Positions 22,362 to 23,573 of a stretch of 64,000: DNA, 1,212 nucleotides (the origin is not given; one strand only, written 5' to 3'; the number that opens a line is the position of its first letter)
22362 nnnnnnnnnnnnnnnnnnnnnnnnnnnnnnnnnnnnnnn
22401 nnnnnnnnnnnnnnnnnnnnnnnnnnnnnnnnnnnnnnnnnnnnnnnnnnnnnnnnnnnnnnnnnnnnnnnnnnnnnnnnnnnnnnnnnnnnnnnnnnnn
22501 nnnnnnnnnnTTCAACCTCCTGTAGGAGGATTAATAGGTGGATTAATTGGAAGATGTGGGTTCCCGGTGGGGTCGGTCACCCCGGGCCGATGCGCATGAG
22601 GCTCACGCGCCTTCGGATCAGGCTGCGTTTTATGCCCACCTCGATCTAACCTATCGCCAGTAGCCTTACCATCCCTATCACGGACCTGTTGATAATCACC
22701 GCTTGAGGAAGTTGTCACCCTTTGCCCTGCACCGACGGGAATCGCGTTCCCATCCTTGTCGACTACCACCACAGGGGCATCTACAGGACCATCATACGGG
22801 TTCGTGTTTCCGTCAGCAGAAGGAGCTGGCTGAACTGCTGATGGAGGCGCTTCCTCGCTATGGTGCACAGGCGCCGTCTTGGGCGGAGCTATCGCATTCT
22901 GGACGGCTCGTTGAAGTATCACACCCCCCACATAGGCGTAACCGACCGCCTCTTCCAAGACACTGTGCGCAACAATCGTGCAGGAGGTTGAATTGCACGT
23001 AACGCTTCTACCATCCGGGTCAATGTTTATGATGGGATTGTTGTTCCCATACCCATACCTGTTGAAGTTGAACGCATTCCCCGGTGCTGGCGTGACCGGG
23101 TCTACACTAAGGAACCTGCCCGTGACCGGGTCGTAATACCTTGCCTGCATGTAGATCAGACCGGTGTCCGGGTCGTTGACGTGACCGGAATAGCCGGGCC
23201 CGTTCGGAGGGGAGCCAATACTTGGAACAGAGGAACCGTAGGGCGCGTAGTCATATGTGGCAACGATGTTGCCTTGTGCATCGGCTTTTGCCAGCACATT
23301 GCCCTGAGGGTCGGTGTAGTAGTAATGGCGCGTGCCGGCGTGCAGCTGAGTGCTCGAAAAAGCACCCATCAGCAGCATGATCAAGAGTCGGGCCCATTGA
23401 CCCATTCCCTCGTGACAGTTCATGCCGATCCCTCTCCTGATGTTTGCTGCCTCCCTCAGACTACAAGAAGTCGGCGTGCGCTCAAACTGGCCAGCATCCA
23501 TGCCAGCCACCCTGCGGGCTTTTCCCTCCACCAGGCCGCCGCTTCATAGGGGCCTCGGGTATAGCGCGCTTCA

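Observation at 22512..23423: Miniature RHS toxin with a signal-peptide-like N-terminus and no YD-repeat shell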

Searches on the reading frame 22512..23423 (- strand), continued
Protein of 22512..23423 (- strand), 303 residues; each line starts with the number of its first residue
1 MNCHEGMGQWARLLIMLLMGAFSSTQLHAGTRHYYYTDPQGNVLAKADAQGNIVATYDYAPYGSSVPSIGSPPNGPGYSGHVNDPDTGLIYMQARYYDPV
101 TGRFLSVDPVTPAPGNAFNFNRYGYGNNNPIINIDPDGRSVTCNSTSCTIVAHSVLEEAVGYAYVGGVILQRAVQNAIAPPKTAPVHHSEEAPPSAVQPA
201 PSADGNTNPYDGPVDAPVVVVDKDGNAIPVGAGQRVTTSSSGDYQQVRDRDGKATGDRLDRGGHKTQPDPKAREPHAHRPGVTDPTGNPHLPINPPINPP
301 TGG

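Call 41: search_solved_structures(query=window:22512-23423:-, max_evalue=0.001, show_alignments=3)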
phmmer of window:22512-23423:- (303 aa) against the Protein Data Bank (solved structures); distinct sequences matched with E-value up to 0.001: 34.
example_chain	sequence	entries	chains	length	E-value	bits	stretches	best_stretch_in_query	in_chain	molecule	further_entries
8fjp_A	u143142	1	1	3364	9.6e-13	51.6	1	38-141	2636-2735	salivary gland surface protein 1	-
9on3_A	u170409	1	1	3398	3.1e-11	46.6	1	36-140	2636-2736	SGS4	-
9pt5_A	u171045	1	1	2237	1.5e-09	41.1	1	29-168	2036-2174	Teneurin-like protein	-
6suf_F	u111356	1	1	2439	2.7e-09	40.3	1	33-219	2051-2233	TcdB2,TccC3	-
6h6e_F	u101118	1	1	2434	2.7e-09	40.3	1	33-219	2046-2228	TcdB2,TccC3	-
8h8a_A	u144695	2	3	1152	2.7e-09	40.2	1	27-138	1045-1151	Putative Rhs-family protein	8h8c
5kis_B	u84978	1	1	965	8.1e-09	38.7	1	33-140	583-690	RHS2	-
6sup_A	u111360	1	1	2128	8.4e-09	38.6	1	33-142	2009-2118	TcdB2,TccC3,Cell division control protein 42 homolog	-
8h8b_A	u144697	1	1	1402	2.1e-08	37.3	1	27-138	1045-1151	Putative Rhs-family protein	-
9ifo_A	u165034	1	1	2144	2.4e-08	37.1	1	29-138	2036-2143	Teneurin-Like Protein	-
6sue_F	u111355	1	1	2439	2.6e-08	37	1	33-219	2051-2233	TcdB2,TccC3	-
6h6f_F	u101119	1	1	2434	2.6e-08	37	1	33-219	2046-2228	TcdB2,TccC3,TccC3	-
6suq_A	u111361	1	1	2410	5.3e-08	36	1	33-139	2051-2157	TcdB2,TccC3,Genome polyprotein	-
6h6g_A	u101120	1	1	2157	7.3e-08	35.6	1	33-138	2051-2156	TcdB2,TccC3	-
4o9x_A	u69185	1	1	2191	7.5e-08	35.5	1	33-138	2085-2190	TcdB2, TccC3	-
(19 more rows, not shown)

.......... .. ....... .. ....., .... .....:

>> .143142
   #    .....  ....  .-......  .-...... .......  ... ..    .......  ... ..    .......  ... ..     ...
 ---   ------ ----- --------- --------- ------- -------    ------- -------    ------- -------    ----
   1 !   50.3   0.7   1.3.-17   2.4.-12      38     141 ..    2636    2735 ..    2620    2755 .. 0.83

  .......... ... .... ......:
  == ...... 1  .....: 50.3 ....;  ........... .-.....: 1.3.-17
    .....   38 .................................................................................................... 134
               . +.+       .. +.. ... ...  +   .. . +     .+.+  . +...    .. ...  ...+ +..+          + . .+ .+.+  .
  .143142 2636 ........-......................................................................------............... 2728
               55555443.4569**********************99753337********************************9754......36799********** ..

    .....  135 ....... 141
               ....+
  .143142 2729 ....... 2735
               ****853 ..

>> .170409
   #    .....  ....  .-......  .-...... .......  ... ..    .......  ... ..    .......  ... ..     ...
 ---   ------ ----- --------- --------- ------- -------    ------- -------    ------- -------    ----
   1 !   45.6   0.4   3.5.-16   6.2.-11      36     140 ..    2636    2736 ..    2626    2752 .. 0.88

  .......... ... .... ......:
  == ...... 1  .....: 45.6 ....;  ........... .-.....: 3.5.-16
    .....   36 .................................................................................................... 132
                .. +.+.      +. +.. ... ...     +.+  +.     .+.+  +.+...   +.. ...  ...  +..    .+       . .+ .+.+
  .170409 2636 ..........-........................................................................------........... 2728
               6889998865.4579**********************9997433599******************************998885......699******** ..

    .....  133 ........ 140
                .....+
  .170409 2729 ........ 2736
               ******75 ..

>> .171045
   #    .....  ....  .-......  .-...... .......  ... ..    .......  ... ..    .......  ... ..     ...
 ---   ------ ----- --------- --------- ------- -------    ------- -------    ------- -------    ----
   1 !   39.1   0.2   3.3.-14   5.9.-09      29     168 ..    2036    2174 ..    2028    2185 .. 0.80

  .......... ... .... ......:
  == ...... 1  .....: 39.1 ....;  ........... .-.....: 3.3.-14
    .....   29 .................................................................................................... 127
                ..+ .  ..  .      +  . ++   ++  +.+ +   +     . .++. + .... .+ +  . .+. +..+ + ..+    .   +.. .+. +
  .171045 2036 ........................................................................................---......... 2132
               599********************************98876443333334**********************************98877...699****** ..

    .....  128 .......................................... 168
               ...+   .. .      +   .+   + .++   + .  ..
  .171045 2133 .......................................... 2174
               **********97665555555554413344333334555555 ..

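Call 85: find_encoding_contigs(protein=P0051, flank=10000, max_places=5)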
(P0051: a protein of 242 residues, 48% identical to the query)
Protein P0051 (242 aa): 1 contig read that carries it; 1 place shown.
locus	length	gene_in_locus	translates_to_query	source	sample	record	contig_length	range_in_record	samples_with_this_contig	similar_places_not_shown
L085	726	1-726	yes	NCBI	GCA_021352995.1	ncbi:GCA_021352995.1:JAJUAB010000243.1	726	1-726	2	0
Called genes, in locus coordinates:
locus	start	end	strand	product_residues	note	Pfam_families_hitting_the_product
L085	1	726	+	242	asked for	PF25023:TEN_YD-shell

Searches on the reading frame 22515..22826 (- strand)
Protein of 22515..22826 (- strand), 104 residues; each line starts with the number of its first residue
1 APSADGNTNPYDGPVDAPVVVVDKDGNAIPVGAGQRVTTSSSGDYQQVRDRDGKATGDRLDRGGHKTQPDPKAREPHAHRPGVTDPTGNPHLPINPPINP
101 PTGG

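Call 30: find_homologous_proteins(query=window:22515-22811:-, max_evalue=0.001)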
Query seq(99 aa) (99 aa): 23 proteins with E <= 0.001 among 27 candidates.
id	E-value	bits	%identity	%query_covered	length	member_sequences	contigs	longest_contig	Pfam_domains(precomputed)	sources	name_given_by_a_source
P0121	9.5e-36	140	72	93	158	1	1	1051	-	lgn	-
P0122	7.4e-35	138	74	90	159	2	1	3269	-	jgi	jgi:hypothetical protein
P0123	4.2e-33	132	71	90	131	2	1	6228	-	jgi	-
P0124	1.2e-32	130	72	89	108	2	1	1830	-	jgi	-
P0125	2.0e-32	130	68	81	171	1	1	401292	PF24154.2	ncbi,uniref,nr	ncbi:hypothetical protein [Dyella choica]|uniref:hypothetical protein n=1 Tax=Dyella choica TaxID=19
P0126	3.5e-32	129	68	93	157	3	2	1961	-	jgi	jgi:hypothetical protein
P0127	6.0e-32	128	67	92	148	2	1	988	-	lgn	-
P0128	6.1e-32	128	74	89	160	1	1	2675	-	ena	-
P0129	6.4e-32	128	71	91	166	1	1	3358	-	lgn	-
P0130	1.2e-31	127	65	90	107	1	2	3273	-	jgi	-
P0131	3.1e-31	126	72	90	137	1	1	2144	-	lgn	-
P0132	3.7e-30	122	71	91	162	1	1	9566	-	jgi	jgi:hypothetical protein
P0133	4.8e-30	122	69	90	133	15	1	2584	-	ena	-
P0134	7.6e-30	121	66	90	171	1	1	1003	-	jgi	jgi:hypothetical protein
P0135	8.7e-30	121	69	90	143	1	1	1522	-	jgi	jgi:hypothetical protein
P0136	8.4e-28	115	68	91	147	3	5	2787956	-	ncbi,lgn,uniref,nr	ncbi:hypothetical protein [Burkholderia glumae]|uniref:hypothetical protein n=1 Tax=Burkholderia glu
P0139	1.4e-22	98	57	90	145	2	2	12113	-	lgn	-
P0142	3.8e-19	87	60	90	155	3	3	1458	-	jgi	-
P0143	9.7e-14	70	48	91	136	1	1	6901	-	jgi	jgi:hypothetical protein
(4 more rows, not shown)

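Call 35: search_protein_families(library=pfam, proteins=[window:22515-22826:-, P0136, P0125, P0143, P0139, P0142], max_evalue=10)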
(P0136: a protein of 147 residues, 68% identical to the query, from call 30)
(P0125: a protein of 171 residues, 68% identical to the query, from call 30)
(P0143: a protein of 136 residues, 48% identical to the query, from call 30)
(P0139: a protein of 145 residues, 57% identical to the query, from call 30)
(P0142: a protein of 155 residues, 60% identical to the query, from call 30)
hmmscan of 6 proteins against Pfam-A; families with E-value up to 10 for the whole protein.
window:22515-22826:- (104 aa): 0 families

P0136 (147 aa): 1 family
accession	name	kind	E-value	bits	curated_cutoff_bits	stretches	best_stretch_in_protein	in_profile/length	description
PF20293.4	MC6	-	0.07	13.6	27.2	1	21-39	52-70/76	ABC-three component (ABC-3C) system Middle Component 6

P0125 (171 aa): 2 families
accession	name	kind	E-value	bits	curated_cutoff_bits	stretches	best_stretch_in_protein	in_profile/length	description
PF24154.1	Tis1_ImmP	-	4.6e-11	43.1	27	1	1-35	1-35/74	Tis1 immunity protein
PF24173.1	TPR_TTI1_N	-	0.19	11.1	27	1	31-61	37-67/330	TTI1 N-terminal TPR domain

P0143 (136 aa): 0 families

P0139 (145 aa): 0 families

P0142 (155 aa): 0 families

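Call 42: predict_structure(alignment_id=A1)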
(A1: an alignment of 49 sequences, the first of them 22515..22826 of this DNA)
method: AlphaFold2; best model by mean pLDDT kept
length: 104 residues; sequences in the alignment: 49
mean_pLDDT: 88.7   pTM: 0.79
mean pLDDT of the five models: 88.7, 87.6, 87.2, 86.4, 85.7
residues with pLDDT >= 90: 75; 70-90: 16; 50-70: 10; < 50: 3
segments of 3 or more residues with pLDDT < 50: none
pLDDT, mean of each block of 10 residues (from residue 1): 59 90 92 95 92 96 95 97 97 88 54
secondary structure, 60 per line:
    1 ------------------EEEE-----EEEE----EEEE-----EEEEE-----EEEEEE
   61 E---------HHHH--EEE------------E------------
elements in order: E19-22 E28-31 E36-39 E45-49 E55-61 H71-74 E77-79

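Call 44: fold_search(model_id=the predicted structure, library=pdb)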
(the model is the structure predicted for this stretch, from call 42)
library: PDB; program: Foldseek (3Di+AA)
matches with E <= 10: 296; with E <= 0.001: 0
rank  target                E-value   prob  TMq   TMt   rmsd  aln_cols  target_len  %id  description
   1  8owu_B                1.8e-01  0.69  0.32  0.42   5.8        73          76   20  The crystal structure of the polymorphic toxin PT7(Bc) D37A mutant and its cognate immunity PIM7(Bc) complex (released 2024-06-19)
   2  3tc9_A                6.1e-01  0.11  0.22  0.08  10.1        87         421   15  Crystal structure of an auxiliary nutrient binding protein (BT_3476) from Bacteroides thetaiotaomicron VPI-5482 at 2.2 (released 2011-09-21)
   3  2zw9_A                6.8e-01  0.05  0.18  0.06   8.6        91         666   19  Crystal structure of tRNA wybutosine synthesizing enzyme TYW4 (released 2009-06-02)
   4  2ldk_MODEL_1_A        1.0e+00  0.05  0.14  0.10   9.9        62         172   14  Solution NMR Structure of Protein AAur_3427 from Arthrobacter aurescens, Northeast Structural Genomics Consort (released 2011-06-22)
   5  7qrv_A                1.2e+00  0.08  0.18  0.09  12.0        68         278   19  Crystal structure of NHL domain of TRIM2 (full C-terminal) (released 2022-05-04)
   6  1mae_H                1.2e+00  0.11  0.22  0.07   8.7        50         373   20  The Active Site Structure of Methylamine Dehydrogenase: Hydrazines Identify C6 as the Reactive Site of the Tryptophan  (released 1994-01-31)
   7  7qrv_B                1.3e+00  0.07  0.17  0.09  11.9        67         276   19  Crystal structure of NHL domain of TRIM2 (full C-terminal) (released 2022-05-04)
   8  6cmk_A                1.6e+00  0.11  0.28  0.10   7.3        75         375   20  Crystal structure of Citrobacter koseri AztD (released 2019-03-13)
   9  8fgw_A                1.6e+00  0.11  0.24  0.03  10.7        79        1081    9  Human IFT-A complex structures provide molecular insights into ciliary transport (released 2023-02-22)
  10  9q5u                  1.6e+00  0.10  0.23  0.09  11.5        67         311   13  Crystal structure of Aeromonas salmonicida putative carbohydrate binding module and split domain (released 2025-09-24)
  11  6ske_A                1.7e+00  0.08  0.24  0.03   6.5        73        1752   20  Teneurin 2 in complex with Latrophilin 2 Lec domain (released 2020-02-12)
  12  7uwz_MODEL_1_A        1.9e+00  0.08  0.18  0.26   7.4        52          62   31  NMR solution structure of the De novo designed small beta-barrel protein 33_bp_sh3 (released 2023-03-22)
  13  6k9q_Q                1.9e+00  0.08  0.23  0.07  10.9        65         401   15  Structure of the native supercoiled hook as a universal joint (released 2020-02-12)
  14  7nyq_B                2.1e+00  0.06  0.19  0.09   7.5        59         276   17  Crystal structure of the Mei-P26 NHL domain (released 2022-05-04)
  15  9byf_A                2.1e+00  0.02  0.15  0.10  11.6        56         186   18  Fab 212-55 in complex with OspA (released 2025-08-27)
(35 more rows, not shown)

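Call 49: search_protein_representatives(protein=window:22515-22826:-)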
Query: 104 residues. Proteins with E-value up to 0.001 (for the whole library): 308; up to 1e-10: 209; up to 1e-30: 26. The best 150 are listed.
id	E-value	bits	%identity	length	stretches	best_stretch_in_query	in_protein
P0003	1.3e-43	164.3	81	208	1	2-98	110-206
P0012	9.5e-40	151.8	73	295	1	3-100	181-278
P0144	7.6e-38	145.7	72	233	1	3-97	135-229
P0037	4.1e-37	143.3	71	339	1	3-99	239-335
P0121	8.1e-37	142.4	71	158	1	3-97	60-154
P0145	1.5e-36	141.5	69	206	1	4-100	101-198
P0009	3.8e-36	140.2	69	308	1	2-101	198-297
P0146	4.3e-36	140.0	71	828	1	6-96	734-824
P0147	1.0e-35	138.8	69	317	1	4-97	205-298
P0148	2.3e-35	137.7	71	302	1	3-95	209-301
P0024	3.4e-35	137.1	69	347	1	2-100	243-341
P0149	1.4e-34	135.1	69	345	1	2-97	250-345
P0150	1.9e-34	134.7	70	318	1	3-96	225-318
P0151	3.6e-34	133.8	74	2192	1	5-97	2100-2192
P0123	8.9e-34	132.6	69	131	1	5-95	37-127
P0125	3.6e-33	130.6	71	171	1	11-102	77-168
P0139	5.4e-24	101.0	56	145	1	2-94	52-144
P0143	2.4e-15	73.2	51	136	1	2-94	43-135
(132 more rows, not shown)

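Call 53: search_solved_structures(query=window:22515-22826:-, max_evalue=10, show_alignments=2)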
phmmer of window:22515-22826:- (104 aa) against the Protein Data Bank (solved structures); distinct sequences matched with E-value up to 10: 0.

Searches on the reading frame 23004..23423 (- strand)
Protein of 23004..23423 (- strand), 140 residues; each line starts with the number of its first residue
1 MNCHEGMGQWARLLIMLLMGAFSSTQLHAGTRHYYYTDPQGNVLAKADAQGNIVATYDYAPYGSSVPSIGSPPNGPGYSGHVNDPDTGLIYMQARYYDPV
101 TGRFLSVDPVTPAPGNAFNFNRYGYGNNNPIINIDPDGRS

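Call 21: find_related_loci(query=window:23004-23423:-, collection=genome_contigs, flank=10000)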
Query window:23004-23423:- (140 aa) in genome_contigs; peptide patterns used: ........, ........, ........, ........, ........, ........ (x = any residue, [..] = any of these).
593 stretches matched a pattern (row limit reached: there are more); 527 encode a relative of the query (tblastn E <= 1e-3); the best 80 are kept; 79 distinct loci.
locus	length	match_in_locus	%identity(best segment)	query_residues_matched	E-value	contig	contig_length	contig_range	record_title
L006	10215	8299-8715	70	1-139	2e-60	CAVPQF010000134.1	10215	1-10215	MAG: uncultured Gammaproteobacteria bacterium isolate MFD10097.bin.1.20 genome assembly, contig: contig_6462, whole geno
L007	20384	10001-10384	69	9-140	7e-60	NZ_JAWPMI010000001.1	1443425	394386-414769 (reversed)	Rhodanobacter sp. KK11 ptg000001l, whole genome shotgun sequence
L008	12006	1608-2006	66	7-140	4e-59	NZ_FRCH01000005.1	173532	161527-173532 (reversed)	Rhodanobacter sp. OK091, whole genome shotgun sequence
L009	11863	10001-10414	67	3-140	3e-59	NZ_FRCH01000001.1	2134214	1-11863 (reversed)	Rhodanobacter sp. OK091, whole genome shotgun sequence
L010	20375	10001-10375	73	16-140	6e-58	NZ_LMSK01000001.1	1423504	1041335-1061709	Rhodanobacter sp. Soil772 contig_1, whole genome shotgun sequence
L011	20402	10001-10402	65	5-140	3e-57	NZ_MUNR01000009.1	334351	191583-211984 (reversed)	Rhodanobacter sp. C01 NODE_5_length_334351_cov_10.0643_ID_9, whole genome shotgun sequence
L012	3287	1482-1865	69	9-139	3e-57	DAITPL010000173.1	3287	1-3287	MAG TPA_asm: Rhodanobacter sp. isolate CTOTU27538 NODE_9007_length_3287_cov_35.249381, whole genome shotgun sequence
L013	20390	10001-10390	66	7-140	3e-57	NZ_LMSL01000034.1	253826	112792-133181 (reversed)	Frateuria sp. Soil773 contig_4, whole genome shotgun sequence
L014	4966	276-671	66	7-139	3e-57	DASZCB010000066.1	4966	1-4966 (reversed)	MAG TPA_asm: Rhodanobacter sp. isolate SMAG_U6431 k141_45241, whole genome shotgun sequence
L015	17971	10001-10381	71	7-139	2e-57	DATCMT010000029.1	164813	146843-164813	MAG TPA_asm: Rhodanobacter sp. isolate SMAG_U7156 k141_40286, whole genome shotgun sequence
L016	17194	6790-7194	65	1-139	1e-56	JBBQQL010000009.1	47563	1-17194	MAG: Lysobacterales bacterium isolate Co_metawrap_1578 Cmw_1578_k141_19469162_length_47563_cov_13.0000, whole genome sho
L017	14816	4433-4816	66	8-140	1e-56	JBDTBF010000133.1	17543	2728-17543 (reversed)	MAG: Rhodanobacter sp. isolate cluster2_bin.126 k127_4970126, whole genome shotgun sequence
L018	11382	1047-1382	77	28-139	3e-56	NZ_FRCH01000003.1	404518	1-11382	Rhodanobacter sp. OK091, whole genome shotgun sequence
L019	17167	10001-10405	67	5-139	3e-56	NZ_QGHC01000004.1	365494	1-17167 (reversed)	Fulvimonas soli strain DSM 14263 Ga0215690_104, whole genome shotgun sequence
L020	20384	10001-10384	64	4-139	2e-55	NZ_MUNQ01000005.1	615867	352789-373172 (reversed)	Rhodanobacter sp. C05 NODE_1_length_615867_cov_14.1301_ID_1, whole genome shotgun sequence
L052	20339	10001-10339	69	28-140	3e-49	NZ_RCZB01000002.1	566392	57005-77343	Rhodanobacter glycinis strain S10 scaffold2.1, whole genome shotgun sequence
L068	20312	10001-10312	67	34-139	6e-47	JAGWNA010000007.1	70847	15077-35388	MAG: Lysobacteraceae bacterium isolate REEB220 contig-150_501, whole genome shotgun sequence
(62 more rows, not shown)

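Call 29: search_protein_families(library=pfam, proteins=[L052:4077-9926:+, L068:5948-10906:+], max_evalue=0.01)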
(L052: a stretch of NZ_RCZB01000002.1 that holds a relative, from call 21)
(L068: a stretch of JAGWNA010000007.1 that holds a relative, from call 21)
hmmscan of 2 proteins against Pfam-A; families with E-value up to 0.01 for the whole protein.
L052:4077-9926:+ (1949 aa): 2 families
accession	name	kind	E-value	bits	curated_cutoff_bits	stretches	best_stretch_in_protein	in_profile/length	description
PF05593.20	RHS_repeat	-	4.1e-27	94.4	22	4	705-740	2-37/38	RHS Repeat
PF08329.16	ChitinaseA_N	-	1.2e-12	48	21.2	0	1633-1674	66-106/133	Chitinase A, N-terminal domain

L068:5948-10906:+ (1652 aa): 3 families
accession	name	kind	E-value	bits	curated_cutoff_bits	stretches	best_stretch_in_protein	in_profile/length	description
PF05593.20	RHS_repeat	-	9.4e-24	83.7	22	3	734-769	2-37/38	RHS Repeat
PF25023.1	TEN_YD-shell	-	2.1e-08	33.2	50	1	1216-1451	649-895/909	Teneurin YD-shell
PF15649.12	Tox-REase-7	-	0.00045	20.9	25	1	1555-1634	1-83/84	Restriction endonuclease fold toxin 7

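Call 84: search_dna_similar(query=window:23004-23423:-, collection=plasmids, mode=protein, max_rows=25)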
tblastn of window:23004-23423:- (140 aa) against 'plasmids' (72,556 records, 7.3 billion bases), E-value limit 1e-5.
Records with a match: 1060; places in all: 1251; records where one place covers at least 80% of the query: 0.
Best place of each record, by identity: <60% 1060.
By first word of the organism name: Klebsiella 279; Escherichia 160; Salmonella 158; Citrobacter 58; Leptospira 54; Streptomyces 45; Providencia 40; Bacillus 39; Enterobacter 30; Vibrio 30; and 51 more.
By predicted mobility (MOB-suite, as given by PLSDB): conjugative 817; non-mobilizable 165; mobilizable 78.
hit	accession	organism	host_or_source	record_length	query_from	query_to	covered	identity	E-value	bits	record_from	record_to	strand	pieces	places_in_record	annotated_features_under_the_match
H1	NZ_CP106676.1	Bacillus cereus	cell culture,soil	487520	5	111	76%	37.3%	4e-11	66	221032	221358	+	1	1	DNRLRE domain-containing protein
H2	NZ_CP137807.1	Priestia megaterium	Bacillus megaterium assembly,Arshan ...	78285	5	109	75%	37.6%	3e-11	67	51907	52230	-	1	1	DNRLRE domain-containing protein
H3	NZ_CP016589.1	Bacillus thuringiensis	Mono isolate,Ginseng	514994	5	111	76%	36.4%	2e-10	64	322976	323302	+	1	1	DNRLRE domain-containing protein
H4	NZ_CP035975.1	Bacillus mycoides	cell culture,soil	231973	5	109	75%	37.0%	4e-11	66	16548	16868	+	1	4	DNRLRE domain-containing protein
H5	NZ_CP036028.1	Bacillus mycoides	cell culture,soil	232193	5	109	75%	37.0%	4e-11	66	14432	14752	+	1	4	DNRLRE domain-containing protein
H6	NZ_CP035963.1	Bacillus mycoides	cell culture,soil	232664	5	109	75%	37.0%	4e-11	66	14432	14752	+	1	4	DNRLRE domain-containing protein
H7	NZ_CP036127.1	Bacillus mycoides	cell culture,soil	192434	5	109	75%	37.0%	5e-11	66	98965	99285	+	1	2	DNRLRE domain-containing protein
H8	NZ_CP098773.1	Alteromonas macleodii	mixed culture,gracilaria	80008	29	110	59%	46.4%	6e-12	69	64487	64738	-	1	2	RHS repeat-associated core domain-containing protein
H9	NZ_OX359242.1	Alteromonas macleodii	-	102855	29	110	59%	46.4%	6e-12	69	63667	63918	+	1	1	RHS repeat-associated core domain-containing protein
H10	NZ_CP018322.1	Alteromonas macleodii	Trichodesmium erythraeum IMS101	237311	29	110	59%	46.4%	6e-12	69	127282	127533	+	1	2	RHS repeat-associated core domain-containing protein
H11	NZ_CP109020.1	Streptomyces melanogenes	-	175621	25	113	64%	42.4%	7e-7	54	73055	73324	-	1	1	polymorphic toxin-type HINT domain-containing protein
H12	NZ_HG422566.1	Cardinium endosymbiont of Bemisia tabaci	Bemisia tabaci QHC-VLC (biotype Q)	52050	18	109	66%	40.6%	2e-8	58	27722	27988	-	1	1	ankyrin repeat domain-containing protein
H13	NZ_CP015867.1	Streptomyces parvulus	-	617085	30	109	57%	46.3%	5e-7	54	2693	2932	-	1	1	RHS repeat-associated core domain-containing protein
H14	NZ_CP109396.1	Streptomyces sp. NBC_01527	-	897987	25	113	64%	41.6%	6e-11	66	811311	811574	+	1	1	RHS repeat-associated core domain-containing protein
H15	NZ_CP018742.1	Bacillus cereus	Salad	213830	5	107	74%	35.8%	2e-9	62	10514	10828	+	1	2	DNRLRE domain-containing protein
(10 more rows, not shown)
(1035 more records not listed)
